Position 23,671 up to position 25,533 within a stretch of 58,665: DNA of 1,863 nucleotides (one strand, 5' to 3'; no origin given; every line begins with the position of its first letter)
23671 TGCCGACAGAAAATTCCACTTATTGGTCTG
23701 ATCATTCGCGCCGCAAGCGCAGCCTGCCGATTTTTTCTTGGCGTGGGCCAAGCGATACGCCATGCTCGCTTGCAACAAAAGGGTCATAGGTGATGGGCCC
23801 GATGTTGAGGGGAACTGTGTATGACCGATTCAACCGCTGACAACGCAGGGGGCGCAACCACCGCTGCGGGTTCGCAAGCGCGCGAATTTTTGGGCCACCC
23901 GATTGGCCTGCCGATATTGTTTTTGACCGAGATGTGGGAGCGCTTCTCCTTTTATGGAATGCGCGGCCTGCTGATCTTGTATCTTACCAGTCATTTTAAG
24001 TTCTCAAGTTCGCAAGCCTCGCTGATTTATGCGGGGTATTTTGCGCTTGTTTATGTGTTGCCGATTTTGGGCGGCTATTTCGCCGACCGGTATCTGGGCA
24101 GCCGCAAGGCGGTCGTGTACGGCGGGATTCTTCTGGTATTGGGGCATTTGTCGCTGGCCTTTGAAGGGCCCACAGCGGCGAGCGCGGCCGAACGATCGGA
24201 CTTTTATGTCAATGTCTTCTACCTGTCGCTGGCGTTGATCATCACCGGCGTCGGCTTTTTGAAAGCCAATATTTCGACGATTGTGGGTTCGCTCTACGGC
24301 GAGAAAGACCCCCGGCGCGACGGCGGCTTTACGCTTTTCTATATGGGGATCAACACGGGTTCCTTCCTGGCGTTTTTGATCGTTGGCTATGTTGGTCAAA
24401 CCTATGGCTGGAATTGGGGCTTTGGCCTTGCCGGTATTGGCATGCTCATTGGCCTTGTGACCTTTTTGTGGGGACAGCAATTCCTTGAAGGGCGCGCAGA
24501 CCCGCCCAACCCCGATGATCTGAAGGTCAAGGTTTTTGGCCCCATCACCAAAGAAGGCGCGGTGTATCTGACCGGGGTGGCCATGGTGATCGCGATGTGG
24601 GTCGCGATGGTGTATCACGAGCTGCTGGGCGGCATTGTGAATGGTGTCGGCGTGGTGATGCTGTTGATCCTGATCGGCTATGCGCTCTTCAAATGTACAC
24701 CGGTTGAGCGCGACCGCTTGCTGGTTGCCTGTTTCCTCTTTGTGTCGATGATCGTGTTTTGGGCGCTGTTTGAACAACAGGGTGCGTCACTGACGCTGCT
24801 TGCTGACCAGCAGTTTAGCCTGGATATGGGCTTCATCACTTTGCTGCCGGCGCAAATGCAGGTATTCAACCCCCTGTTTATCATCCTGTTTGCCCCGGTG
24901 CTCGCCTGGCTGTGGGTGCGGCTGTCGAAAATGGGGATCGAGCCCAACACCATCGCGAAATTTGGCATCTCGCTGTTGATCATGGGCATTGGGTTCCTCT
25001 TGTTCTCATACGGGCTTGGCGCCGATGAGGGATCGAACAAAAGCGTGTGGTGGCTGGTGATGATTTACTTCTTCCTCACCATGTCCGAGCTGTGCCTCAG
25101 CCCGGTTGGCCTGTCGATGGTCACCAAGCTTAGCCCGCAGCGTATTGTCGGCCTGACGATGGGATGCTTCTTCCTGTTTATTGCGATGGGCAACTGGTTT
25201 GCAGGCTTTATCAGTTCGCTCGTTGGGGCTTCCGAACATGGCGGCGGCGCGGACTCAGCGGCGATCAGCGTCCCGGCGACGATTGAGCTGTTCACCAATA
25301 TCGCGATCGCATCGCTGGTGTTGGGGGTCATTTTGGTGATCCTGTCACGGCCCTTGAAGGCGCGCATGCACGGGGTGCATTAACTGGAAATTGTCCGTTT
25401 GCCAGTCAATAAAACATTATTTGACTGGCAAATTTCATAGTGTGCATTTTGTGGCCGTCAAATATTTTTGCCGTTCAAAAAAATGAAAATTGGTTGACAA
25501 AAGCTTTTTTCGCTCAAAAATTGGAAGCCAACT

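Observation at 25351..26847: AT-rich 1.4-kb Fic islet inserted between a POT transporter stop codon and its terminator, bounded by 34-bp direct repeats and lacking any recombinase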

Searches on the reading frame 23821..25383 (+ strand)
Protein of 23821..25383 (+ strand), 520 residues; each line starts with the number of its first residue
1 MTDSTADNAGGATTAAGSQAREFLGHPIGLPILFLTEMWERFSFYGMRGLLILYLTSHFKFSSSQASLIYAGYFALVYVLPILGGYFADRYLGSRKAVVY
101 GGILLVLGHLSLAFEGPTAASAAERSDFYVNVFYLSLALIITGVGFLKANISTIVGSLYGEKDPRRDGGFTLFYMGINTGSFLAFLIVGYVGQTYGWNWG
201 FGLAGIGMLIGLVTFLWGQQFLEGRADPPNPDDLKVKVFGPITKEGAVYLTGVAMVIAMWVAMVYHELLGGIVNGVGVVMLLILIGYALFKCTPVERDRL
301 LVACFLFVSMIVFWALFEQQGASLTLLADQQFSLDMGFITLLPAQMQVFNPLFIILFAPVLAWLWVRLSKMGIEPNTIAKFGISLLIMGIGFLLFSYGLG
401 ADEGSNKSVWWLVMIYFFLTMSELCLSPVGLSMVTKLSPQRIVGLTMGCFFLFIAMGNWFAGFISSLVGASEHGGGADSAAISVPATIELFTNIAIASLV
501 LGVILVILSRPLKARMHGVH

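Call 8: search_protein_families(library=pfam, proteins=[window:23821-25383:+])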
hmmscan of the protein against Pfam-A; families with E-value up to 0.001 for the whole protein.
window:23821-25383:+ (520 aa): 2 families
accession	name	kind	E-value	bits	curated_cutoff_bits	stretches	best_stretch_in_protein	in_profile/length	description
PF00854.27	PTR2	-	5.8e-75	253.1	27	1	96-470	2-381/392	POT family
PF07690.21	MFS_1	-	9.8e-20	71.2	33.4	1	42-344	10-314/347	Major Facilitator Superfamily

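Call 9: search_protein_families(library=ncbifam, proteins=[window:23821-25383:+])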
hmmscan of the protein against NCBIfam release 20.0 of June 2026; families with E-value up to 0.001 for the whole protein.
window:23821-25383:+ (520 aa): 6 families
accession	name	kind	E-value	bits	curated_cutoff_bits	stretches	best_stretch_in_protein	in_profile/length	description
TIGR00924.1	yjdL_sub1_fam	subfamily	5.3e-110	368.7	130.2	1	21-513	3-472/475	oligopeptide:H+ symporter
NF007137.0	PRK09584.1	equivalog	4.5e-77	259.9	728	1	27-516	20-485/500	dipeptide/tripeptide permease DtpA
NF012006.0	PRK15462.1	subfamily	8.3e-66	222.7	623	1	37-513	18-483/493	dipeptide permease DtpD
NF007575.0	PRK10207.1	equivalog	5.2e-65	220.1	856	1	24-514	10-481/489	dipeptide/tripeptide permease DtpB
TIGR00926.1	2A1704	subfamily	5.4e-42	144.1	821.6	1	32-394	7-351/671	oligopeptide:H+ symporter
TIGR00880.1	2_A_01_02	superfamily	0.00028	21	131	1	72-214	6-133/141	multidrug resistance protein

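Call 12: find_encoding_contigs(protein=window:23821-25383:+, flank=6000, max_places=10)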
Protein window:23821-25383:+ (520 aa): no gene with exactly this product is on record in the collection.

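Call 13: find_related_loci(query=window:23821-25383:+, collection=genome_contigs, flank=6000)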
Query window:23821-25383:+ (520 aa) in genome_contigs; peptide patterns used: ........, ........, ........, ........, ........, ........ (x = any residue, [..] = any of these).
600 stretches matched a pattern (row limit reached: there are more); 599 encode a relative of the query (tblastn E <= 1e-3); the best 80 are kept; 80 distinct loci.
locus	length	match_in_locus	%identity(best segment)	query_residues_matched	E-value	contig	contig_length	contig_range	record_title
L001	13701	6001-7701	44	14-518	4e-139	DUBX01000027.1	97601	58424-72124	MAG TPA_asm: Porticoccaceae bacterium isolate UWMA-0313 NODE_350_length_97601_cov_0.114839, whole genome shotgun sequenc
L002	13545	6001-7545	45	4-519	8e-137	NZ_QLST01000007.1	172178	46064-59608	Flavobacterium tibetense strain YH5 YH5_scaffold7, whole genome shotgun sequence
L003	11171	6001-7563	46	11-520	7e-136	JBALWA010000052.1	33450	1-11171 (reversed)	MAG: Halioglobus sp. isolate 6NakV-05 NODE_52_length_33450_cov_28.428850, whole genome shotgun sequence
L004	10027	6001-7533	45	1-520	4e-135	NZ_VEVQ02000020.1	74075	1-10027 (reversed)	Flavobacterium jejuense strain EC11 R6_NDMS06846.contig00020, whole genome shotgun sequence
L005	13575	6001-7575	45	2-520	2e-134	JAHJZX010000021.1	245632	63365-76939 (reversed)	MAG: Gammaproteobacteria bacterium isolate Undefined_mixed_planktonic.mb.135 Undefined_mixed_p.mb.135_k141_374279, whole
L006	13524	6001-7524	45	1-519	3e-134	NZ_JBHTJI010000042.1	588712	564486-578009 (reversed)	Mariniflexile jejuense strain CCUG 62414 GCM70027501_23, whole genome shotgun sequence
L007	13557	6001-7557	47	1-520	1e-133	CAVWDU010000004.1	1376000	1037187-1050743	MAG: uncultured Gammaproteobacteria bacterium isolate MFD03804.bin.1.262 genome assembly, contig: contig_28174, whole ge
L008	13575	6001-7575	45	2-520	6e-133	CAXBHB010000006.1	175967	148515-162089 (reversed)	MAG TPA_asm: uncultured Chromatiaceae bacterium isolate ERR2762136_concoct_64 genome assembly, contig: ERZ3421823.129, w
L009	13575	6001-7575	45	2-520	4e-133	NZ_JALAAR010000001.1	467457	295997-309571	Rheinheimera muenzenbergensis strain E-49 NODE_1_length_467457_cov_235.669894, whole genome shotgun sequence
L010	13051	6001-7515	46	13-520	5e-133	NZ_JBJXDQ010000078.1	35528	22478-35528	MAG: Flavobacterium sp. isolate R.bin.25 k127_1352423, whole genome shotgun sequence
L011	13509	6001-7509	46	19-520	3e-133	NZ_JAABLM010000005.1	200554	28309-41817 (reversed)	Flavobacterium ichthyis strain NST-5 contig00005, whole genome shotgun sequence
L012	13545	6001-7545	45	1-520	7e-133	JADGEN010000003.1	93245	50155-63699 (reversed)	MAG: Halieaceae bacterium isolate BB37 NODE_3_length_93245_cov_5.020350, whole genome shotgun sequence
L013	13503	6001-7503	45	21-517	1e-131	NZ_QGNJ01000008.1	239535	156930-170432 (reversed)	Oleisolibacter albus strain NAU-10 Scaffold8, whole genome shotgun sequence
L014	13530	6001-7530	47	13-520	5e-131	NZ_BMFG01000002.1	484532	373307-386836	Flavobacterium orientale strain CGMCC 1.12506 sequence02, whole genome shotgun sequence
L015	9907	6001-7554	43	1-520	9e-130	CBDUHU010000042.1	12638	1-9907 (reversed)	MAG TPA_asm: uncultured Kangiellaceae bacterium isolate SRR22808129_binner12_Refined_85 genome assembly, contig: ERZ2504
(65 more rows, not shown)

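Call 16: find_homologous_proteins(query=window:23821-25383:+)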
Query window:23821-25383:+ (520 aa): 7993 proteins with E <= 0.001 among 8000 candidates; the best 120 are listed.
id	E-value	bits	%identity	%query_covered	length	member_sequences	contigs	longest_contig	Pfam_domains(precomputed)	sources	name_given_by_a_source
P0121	0.0e+0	1141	100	100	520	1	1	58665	PF00854.28,PF07690.22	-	-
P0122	2.2e-296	1002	87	100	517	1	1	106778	PF00854.28,PF07690.22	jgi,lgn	-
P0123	1.3e-260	884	77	100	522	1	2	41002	PF00854.28,PF07690.22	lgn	-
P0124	4.3e-205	701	62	100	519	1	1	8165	PF00854.28,PF07690.22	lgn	-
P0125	1.1e-204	699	63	98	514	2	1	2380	PF00854.28,PF07690.22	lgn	-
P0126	1.4e-203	696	63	98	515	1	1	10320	PF00854.28,PF07690.22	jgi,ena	-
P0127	2.9e-203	695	63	98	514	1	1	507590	PF00854.28,PF07690.22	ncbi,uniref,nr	ncbi:peptide MFS transporter [Kordiimonas laminariae]|uniref:peptide MFS transporter n=1 Tax=Kordiim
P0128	4.7e-203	694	60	100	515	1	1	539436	PF00854.28,PF07690.22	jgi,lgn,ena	-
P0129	7.0e-202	690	60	100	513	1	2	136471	PF00854.28,PF07690.22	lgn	-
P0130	1.5e-201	689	63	97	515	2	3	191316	PF00854.28,PF07690.22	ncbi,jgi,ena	ncbi:MAG: peptide MFS transporter [Sphingomonadales bacterium]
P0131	5.9e-201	687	63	98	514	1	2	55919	PF00854.28,PF07690.22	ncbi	-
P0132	2.0e-199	682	61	99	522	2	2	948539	PF00854.28,PF07690.22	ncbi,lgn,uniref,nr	ncbi:peptide MFS transporter [Eilatimonas milleporae]|uniref:POT family proton-dependent oligopeptid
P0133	5.3e-199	681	59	100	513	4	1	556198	PF00854.28,PF07690.22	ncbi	-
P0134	9.6e-199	680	62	98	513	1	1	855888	PF00854.28,PF07690.22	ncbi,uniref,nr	ncbi:peptide MFS transporter [Kordiimonas aquimaris]|uniref:peptide MFS transporter n=1 Tax=Kordiimo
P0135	2.7e-198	678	60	98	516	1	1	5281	PF00854.28,PF07690.22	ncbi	-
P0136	4.9e-198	677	61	98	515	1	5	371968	PF00854.28,PF07690.22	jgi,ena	-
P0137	7.0e-198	677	61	97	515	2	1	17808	PF00854.28,PF07690.22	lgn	-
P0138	2.0e-197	675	62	97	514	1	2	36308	PF00854.28,PF07690.22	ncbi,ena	-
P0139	2.1e-197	675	60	100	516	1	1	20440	PF00854.28,PF07690.22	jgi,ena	jgi:POT family proton-dependent oligopeptide transporter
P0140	3.0e-197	675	60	100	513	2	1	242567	PF00854.28,PF07690.22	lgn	-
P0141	3.1e-197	675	61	98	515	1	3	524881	PF00854.28,PF07690.22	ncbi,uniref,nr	ncbi:peptide MFS transporter [Kordiimonas lipolytica]|uniref:Peptide MFS transporter n=1 Tax=Kordiim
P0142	9.1e-197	673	60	100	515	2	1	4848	PF00854.28,PF07690.22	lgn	-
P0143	9.7e-196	670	60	99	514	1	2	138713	PF00854.28,PF07690.22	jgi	-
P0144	1.5e-195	669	61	97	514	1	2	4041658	PF00854.28,PF07690.22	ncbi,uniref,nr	ncbi:peptide MFS transporter [Kordiimonas pumila]|uniref:Peptide MFS transporter n=1 Tax=Kordiimonas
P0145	2.7e-195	668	60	98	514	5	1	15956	PF00854.28,PF07690.22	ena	-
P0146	6.0e-195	667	61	98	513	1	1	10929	PF00854.28,PF07690.22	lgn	-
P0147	6.8e-195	667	60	98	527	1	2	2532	PF00854.28,PF07690.22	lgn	-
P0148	7.3e-195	667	61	98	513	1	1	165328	PF00854.28,PF07690.22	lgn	-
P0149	7.3e-195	667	60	98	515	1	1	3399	PF00854.28,PF07690.22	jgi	jgi:proton-dependent oligopeptide transporter, POT family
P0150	1.1e-194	666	59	100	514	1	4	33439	PF00854.28,PF07690.22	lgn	-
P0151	1.2e-194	666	60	98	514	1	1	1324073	PF00854.28,PF07690.22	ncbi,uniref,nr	ncbi:peptide MFS transporter [Kordiimonas aestuarii]|uniref:peptide MFS transporter n=1 Tax=Kordiimo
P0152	2.1e-194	665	58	100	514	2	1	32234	PF00854.28,PF07690.22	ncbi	-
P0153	2.4e-194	665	58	100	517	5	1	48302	PF00854.28,PF07690.22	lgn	-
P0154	7.5e-194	664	60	98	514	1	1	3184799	PF00854.28,PF07690.22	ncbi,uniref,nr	ncbi:peptide MFS transporter [Temperatibacter marinus]|uniref:Peptide MFS transporter n=1 Tax=Temper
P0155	7.9e-194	664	59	97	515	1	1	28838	PF00854.28,PF07690.22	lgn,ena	-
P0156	8.0e-194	663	59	98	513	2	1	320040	PF00854.28,PF07690.22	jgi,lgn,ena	-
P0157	1.1e-193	663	60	98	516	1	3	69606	PF00854.28,PF07690.22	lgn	-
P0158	4.7e-193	661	59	98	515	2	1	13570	PF00854.28,PF07690.22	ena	-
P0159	5.5e-193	661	59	100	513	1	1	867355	PF00854.28,PF07690.22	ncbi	-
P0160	7.4e-193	660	60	97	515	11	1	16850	PF00854.28,PF07690.22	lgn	-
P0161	9.8e-193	660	59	100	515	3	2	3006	PF00854.28,PF07690.22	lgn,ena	-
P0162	1.9e-192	659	60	98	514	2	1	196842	PF00854.28,PF07690.22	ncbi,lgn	-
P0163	3.8e-192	658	60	98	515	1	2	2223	PF00854.28,PF07690.22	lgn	-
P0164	1.2e-191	656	59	98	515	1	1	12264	PF00854.28,PF07690.22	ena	-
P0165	2.3e-191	655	60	97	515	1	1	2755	PF00854.28,PF07690.22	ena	-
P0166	3.0e-191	655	59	100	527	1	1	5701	PF00854.28,PF07690.22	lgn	-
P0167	8.7e-191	653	59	98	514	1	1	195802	PF00854.28,PF07690.22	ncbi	-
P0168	1.2e-190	653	59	98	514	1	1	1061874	PF00854.28,PF07690.22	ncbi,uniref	ncbi:peptide MFS transporter [Kordiimonas sp.]|uniref:peptide MFS transporter n=1 Tax=Kordiimonas sp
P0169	1.3e-190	653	59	98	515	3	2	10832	PF00854.28,PF07690.22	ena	-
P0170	2.1e-190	652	59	98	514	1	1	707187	PF00854.28,PF07690.22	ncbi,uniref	ncbi:peptide MFS transporter [Kordiimonas sp.]|uniref:peptide MFS transporter n=1 Tax=Kordiimonas sp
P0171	3.0e-190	652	59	100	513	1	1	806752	PF00854.28,PF07690.22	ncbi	-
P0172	3.6e-190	651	59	98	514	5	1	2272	PF00854.28,PF07690.22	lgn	-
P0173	1.4e-189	649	58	99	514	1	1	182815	PF00854.28,PF07690.22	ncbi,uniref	ncbi:peptide MFS transporter [Kordiimonas sp.]|uniref:peptide MFS transporter n=1 Tax=Kordiimonas sp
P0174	2.2e-189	649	59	100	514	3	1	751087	PF00854.28,PF07690.22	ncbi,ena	-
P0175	2.3e-189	649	59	100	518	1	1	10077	PF00854.28,PF07690.22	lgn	-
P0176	5.6e-189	648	58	98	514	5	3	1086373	PF00854.28,PF07690.22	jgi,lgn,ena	jgi:POT family proton-dependent oligopeptide transporter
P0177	6.8e-189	647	59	100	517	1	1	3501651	PF00854.28,PF07690.22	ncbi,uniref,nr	ncbi:peptide MFS transporter [Kordiimonas sp. SCSIO 12610]|uniref:peptide MFS transporter n=1 Tax=Ko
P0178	1.5e-188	646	59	97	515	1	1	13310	PF00854.28,PF07690.22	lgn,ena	-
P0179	1.6e-188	646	58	100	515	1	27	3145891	PF00854.28,PF07690.22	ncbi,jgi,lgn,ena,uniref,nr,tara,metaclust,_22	ncbi:peptide MFS transporter [Luteithermobacter gelatinilyticus]|uniref:peptide MFS transporter n=1 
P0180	1.8e-188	646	58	97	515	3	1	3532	PF00854.28,PF07690.22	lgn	-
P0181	3.0e-188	645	58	100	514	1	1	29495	PF00854.28,PF07690.22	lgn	-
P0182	3.1e-188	645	57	100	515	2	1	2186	PF00854.28,PF07690.22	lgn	-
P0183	3.7e-188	645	56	100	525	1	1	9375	PF00854.28,PF07690.22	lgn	-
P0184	7.1e-188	644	57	100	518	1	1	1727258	PF00854.28,PF07690.22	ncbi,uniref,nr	ncbi:putative transporter YclF [Kordiimonas sediminis]|uniref:Transporter YclF n=1 Tax=Kordiimonas s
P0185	1.8e-187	642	58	100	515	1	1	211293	PF00854.28,PF07690.22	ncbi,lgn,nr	ncbi:MAG: MFS transporter [Alphaproteobacteria bacterium]|nr:MAG: MFS transporter [Alphaproteobacter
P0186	3.0e-187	642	57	100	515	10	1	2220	PF00854.28,PF07690.22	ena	-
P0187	3.2e-187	642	59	97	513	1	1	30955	PF00854.28,PF07690.22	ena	-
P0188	5.7e-187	641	58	97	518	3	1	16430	PF00854.28,PF07690.22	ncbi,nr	ncbi:MAG: peptide MFS transporter [Emcibacter sp.]|nr:peptide MFS transporter [Emcibacter sp.]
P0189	8.0e-187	640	59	100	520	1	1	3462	PF00854.28,PF07690.22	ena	-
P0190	8.2e-187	640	57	100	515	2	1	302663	PF00854.28,PF07690.22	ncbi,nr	ncbi:MAG: peptide MFS transporter [Alphaproteobacteria bacterium]|nr:peptide MFS transporter [Alphap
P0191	1.1e-186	640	58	100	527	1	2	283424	PF00854.28,PF07690.22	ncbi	-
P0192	1.3e-186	640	58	100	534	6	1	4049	PF00854.28,PF07690.22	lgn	-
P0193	1.6e-186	639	58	97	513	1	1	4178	PF00854.28,PF07690.22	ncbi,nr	ncbi:MAG: peptide MFS transporter [Pseudomonadales bacterium]|nr:peptide MFS transporter [Pseudomona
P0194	2.3e-186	639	58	97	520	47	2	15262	PF00854.28,PF07690.22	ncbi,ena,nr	ncbi:MAG: peptide MFS transporter [Cellvibrionales bacterium]|nr:peptide MFS transporter [Cellvibrio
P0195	2.6e-186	639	58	97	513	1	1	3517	PF00854.28,PF07690.22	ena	-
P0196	2.9e-186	639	58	97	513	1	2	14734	PF00854.28,PF07690.22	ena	-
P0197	6.9e-186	637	58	97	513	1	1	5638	PF00854.28,PF07690.22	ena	-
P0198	7.3e-186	637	57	98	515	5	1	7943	PF00854.28,PF07690.22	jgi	-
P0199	8.9e-186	637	58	97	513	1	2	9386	PF00854.28,PF07690.22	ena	-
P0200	9.7e-186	637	58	97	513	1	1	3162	PF00854.28,PF07690.22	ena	-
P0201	9.7e-186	637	58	97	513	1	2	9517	PF00854.28,PF07690.22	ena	-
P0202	1.3e-185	636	58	97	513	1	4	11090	PF00854.28,PF07690.22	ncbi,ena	-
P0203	1.6e-185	636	57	100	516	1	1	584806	PF00854.28,PF07690.22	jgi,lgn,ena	-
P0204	1.8e-185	636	57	100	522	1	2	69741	PF00854.28,PF07690.22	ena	-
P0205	1.9e-185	636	58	97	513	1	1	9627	PF00854.28,PF07690.22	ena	-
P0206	2.5e-185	635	58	97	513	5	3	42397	PF00854.28,PF07690.22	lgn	-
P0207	3.1e-185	635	56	100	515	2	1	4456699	PF00854.28,PF07690.22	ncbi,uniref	ncbi:peptide MFS transporter [Neptunicella sp. SCSIO 80796]|uniref:peptide MFS transporter n=1 Tax=N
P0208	3.8e-185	635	57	98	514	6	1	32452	PF00854.28,PF07690.22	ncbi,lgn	-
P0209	4.7e-185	635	57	97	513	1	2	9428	PF00854.28,PF07690.22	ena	-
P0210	5.6e-185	634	58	98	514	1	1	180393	PF00854.28,PF07690.22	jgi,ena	-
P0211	7.2e-185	634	57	100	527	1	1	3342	PF00854.28,PF07690.22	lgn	-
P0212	7.6e-185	634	57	100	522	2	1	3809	PF00854.28,PF07690.22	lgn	-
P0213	1.0e-184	633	58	98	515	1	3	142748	PF00854.28,PF07690.22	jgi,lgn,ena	-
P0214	1.5e-184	633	58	97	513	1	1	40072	PF00854.28,PF07690.22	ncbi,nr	ncbi:peptide MFS transporter [Pseudomonadales bacterium]|nr:peptide MFS transporter [Pseudomonadales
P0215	1.5e-184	633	58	97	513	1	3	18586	PF00854.28,PF07690.22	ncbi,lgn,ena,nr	ncbi:MAG: peptide MFS transporter [Pseudomonadales bacterium]|nr:peptide MFS transporter [Pseudomona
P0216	2.1e-184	632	58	99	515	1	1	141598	PF00854.28,PF07690.22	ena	-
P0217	2.9e-184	632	57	99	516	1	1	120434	PF00854.28,PF07690.22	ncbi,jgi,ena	-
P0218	4.0e-184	631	57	97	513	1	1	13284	PF00854.28,PF07690.22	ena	-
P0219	4.7e-184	631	58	98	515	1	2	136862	PF00854.28,PF07690.22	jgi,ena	-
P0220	5.0e-184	631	56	98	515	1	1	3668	PF00854.28,PF07690.22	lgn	-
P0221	5.2e-184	631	58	98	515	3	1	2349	PF00854.28,PF07690.22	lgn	-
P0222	5.5e-184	631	58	97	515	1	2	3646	PF00854.28,PF07690.22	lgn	-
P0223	5.6e-184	631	56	100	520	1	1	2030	PF00854.28,PF07690.22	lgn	-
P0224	7.7e-184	631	58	97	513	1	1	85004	PF00854.28,PF07690.22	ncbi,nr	ncbi:peptide MFS transporter [Pseudomonadales bacterium]|nr:peptide MFS transporter [Pseudomonadales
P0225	8.9e-184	630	56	100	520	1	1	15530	PF00854.28,PF07690.22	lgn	-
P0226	9.5e-184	630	58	97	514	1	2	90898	PF00854.28,PF07690.22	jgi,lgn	jgi:POT family proton-dependent oligopeptide transporter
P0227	1.0e-183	630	57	98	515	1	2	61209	PF00854.28,PF07690.22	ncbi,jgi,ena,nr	ncbi:MAG: MFS transporter [Kordiimonadales bacterium]|nr:MAG: MFS transporter [Kordiimonadales bacte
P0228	1.2e-183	630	56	100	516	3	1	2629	PF00854.28,PF07690.22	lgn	-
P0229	2.3e-183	629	57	98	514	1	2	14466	PF00854.28,PF07690.22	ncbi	-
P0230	2.5e-183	629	58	97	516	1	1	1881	PF00854.28,PF07690.22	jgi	jgi:POT family proton-dependent oligopeptide transporter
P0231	2.6e-183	629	56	100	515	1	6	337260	PF00854.28,PF07690.22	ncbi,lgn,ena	-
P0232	3.0e-183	629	47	100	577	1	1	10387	PF00854.28,PF07690.22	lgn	-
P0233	3.7e-183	628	57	97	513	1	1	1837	PF00854.28,PF07690.22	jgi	jgi:POT family proton-dependent oligopeptide transporter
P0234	1.2e-182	627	45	97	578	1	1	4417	PF00854.28,PF07690.22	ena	-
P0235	1.5e-182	626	55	100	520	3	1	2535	PF00854.28,PF07690.22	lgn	-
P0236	2.4e-182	626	57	98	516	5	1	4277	PF00854.28,PF07690.22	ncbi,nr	ncbi:MAG: peptide MFS transporter [Kordiimonadaceae bacterium]|nr:peptide MFS transporter [Kordiimon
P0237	2.9e-182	625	57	95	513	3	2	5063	PF00854.28,PF07690.22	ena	-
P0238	2.9e-182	625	56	100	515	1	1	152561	PF00854.28,PF07690.22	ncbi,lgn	-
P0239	3.0e-182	625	57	97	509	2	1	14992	PF00854.28,PF07690.22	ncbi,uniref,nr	ncbi:MAG: MFS transporter [SAR86 cluster bacterium]|uniref:MFS transporter n=1 Tax=SAR86 cluster bac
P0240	3.4e-182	625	58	97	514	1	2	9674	PF00854.28,PF07690.22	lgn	-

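Call 18: find_encoding_contigs(protein=P0122, flank=10000, max_places=4)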
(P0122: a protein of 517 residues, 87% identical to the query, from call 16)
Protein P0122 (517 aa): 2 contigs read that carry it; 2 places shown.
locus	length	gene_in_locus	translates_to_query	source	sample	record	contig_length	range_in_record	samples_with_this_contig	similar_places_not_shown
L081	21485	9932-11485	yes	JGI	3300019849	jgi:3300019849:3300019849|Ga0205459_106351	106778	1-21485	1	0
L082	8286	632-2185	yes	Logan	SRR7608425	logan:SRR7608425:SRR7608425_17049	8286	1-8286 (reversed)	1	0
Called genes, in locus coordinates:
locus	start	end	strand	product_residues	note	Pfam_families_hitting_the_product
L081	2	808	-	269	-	?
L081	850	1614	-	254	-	PF00753:Lactamase_B, PF16123:HAGH_C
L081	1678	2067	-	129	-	PF01502:PRA-CH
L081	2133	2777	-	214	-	PF01227:GTP_cyclohydroI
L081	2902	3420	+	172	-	-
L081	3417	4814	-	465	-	PF02696:SelO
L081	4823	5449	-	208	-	PF00881:Nitroreductase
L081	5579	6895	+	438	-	PF22807:TrAA12, PF07995:GSDH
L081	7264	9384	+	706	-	PF07715:Plug, PF00593:TonB_dep_Rec_b-barrel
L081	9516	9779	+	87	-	-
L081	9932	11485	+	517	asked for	PF07690:MFS_1, PF00854:PTR2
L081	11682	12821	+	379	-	PF13784:Fic_N, PF02661:Fic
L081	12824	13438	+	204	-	PF03352:Adenine_glyco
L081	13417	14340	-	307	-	PF00126:HTH_1, PF03466:LysR_substrate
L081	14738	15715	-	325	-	PF00482:T2SSF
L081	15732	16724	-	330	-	PF00482:T2SSF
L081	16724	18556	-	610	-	PF00437:T2SSE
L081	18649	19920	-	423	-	PF10609:ParA (faint)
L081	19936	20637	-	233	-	PF09476:Pilus_CpaD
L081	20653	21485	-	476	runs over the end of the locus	PF13629:T2SS-T3SS_pil_N, PF04972:BON (weak), PF00263:Secretin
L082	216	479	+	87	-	-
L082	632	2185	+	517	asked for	PF07690:MFS_1, PF00854:PTR2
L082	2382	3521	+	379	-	PF13784:Fic_N, PF02661:Fic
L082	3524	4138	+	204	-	PF03352:Adenine_glyco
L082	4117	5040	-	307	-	PF00126:HTH_1, PF03466:LysR_substrate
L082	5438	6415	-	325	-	PF00482:T2SSF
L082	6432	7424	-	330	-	PF00482:T2SSF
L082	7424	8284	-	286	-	?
